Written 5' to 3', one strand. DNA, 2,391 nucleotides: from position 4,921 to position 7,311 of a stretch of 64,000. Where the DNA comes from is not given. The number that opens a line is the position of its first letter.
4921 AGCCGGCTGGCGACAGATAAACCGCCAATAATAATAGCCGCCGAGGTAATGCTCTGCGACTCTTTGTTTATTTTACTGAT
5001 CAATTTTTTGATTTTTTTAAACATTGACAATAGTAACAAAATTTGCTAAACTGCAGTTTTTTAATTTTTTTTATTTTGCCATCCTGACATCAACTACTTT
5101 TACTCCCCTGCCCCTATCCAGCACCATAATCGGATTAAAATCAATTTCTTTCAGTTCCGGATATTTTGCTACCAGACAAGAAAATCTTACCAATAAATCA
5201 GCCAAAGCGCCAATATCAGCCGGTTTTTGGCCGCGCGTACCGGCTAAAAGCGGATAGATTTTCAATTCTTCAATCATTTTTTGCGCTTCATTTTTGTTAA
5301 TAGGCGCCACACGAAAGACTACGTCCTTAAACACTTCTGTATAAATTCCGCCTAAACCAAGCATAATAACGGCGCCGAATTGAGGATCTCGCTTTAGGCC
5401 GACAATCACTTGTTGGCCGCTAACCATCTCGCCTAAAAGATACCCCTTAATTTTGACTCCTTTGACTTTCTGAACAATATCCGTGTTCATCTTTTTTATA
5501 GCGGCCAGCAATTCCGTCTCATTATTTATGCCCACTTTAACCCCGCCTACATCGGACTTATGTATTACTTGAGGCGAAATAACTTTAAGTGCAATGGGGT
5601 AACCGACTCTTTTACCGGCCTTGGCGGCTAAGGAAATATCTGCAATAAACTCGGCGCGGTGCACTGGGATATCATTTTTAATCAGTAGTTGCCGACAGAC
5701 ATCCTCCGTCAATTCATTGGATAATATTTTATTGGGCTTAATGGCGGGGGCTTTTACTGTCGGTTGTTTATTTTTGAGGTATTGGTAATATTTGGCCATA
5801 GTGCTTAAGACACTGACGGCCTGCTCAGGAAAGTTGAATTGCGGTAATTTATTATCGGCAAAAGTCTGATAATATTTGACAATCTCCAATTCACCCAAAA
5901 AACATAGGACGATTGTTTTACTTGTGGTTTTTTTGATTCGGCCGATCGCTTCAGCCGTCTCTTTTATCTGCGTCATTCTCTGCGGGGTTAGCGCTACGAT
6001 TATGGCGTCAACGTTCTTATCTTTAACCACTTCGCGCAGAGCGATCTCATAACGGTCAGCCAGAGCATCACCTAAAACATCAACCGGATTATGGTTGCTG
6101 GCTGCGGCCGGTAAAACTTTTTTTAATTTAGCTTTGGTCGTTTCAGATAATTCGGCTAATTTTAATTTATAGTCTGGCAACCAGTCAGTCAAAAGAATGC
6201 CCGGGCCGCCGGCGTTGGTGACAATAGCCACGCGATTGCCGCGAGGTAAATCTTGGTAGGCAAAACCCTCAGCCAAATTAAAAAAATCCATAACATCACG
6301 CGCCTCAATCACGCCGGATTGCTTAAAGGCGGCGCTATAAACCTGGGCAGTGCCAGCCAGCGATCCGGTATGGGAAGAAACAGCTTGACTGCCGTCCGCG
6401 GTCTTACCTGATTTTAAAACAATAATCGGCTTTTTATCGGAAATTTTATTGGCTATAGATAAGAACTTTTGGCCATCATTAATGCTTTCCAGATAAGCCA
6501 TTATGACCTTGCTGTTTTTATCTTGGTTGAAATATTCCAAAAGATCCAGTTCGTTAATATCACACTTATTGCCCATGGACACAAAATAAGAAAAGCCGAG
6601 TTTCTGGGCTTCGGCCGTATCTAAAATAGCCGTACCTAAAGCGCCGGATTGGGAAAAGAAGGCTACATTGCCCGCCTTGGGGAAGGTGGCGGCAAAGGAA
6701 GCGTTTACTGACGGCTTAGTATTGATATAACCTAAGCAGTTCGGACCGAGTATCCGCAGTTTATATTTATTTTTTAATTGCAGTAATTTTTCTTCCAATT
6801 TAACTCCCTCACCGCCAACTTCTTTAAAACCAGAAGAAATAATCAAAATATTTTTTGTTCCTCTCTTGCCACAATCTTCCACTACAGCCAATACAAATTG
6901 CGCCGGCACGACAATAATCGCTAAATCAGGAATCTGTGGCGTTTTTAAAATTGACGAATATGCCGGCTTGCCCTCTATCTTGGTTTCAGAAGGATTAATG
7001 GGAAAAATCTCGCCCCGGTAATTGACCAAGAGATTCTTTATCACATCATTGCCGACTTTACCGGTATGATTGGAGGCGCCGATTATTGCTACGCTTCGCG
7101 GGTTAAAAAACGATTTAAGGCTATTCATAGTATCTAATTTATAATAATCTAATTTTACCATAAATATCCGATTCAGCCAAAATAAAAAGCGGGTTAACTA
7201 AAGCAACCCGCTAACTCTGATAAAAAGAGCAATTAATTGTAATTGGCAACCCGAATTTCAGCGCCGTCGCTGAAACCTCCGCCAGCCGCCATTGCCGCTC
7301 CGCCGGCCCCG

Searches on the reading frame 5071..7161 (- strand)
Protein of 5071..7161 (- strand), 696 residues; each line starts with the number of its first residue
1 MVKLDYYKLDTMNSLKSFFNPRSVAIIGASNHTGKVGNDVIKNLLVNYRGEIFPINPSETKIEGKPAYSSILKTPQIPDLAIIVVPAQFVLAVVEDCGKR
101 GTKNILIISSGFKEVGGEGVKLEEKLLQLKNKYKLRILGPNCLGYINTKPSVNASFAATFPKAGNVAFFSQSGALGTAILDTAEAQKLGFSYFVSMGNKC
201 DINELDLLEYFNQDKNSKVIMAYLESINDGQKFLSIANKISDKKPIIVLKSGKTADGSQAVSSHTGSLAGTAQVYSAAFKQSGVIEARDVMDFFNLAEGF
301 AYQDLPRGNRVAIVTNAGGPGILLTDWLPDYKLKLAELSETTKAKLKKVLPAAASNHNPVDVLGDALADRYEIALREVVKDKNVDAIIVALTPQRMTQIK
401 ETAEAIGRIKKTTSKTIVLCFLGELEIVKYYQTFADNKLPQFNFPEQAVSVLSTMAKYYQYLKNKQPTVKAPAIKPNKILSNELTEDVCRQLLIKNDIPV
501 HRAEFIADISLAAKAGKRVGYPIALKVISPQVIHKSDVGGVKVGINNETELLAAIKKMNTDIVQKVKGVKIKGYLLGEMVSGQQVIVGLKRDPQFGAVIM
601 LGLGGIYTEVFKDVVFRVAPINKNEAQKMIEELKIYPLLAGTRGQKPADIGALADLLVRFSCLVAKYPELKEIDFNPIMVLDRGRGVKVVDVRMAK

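Call 51: search_protein_families(library=pfam, proteins=[window:5071-7161:-], max_evalue=0.001)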
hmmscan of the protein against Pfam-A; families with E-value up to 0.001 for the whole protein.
window:5071-7161:- (696 aa): 5 families
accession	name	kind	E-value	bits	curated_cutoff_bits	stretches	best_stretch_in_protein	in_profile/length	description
PF13549.11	ATP-grasp_5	-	1.2e-65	221.5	27.6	1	482-694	8-219/221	ATP-grasp domain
PF13607.11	Succ_CoA_lig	-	2.1e-53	180.2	27.4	1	163-298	1-136/138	Succinyl-CoA ligase like flavodoxin domain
PF13380.12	CoA_binding_2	-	5.8e-23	82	22.8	1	22-146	1-114/116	CoA binding domain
PF02629.25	CoA_binding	-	5.7e-14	53.1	22.3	1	21-111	3-97/97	CoA binding domain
PF19045.5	Ligase_CoA_2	-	5.6e-11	43.2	23.7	1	311-456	1-152/162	Ligase-CoA domain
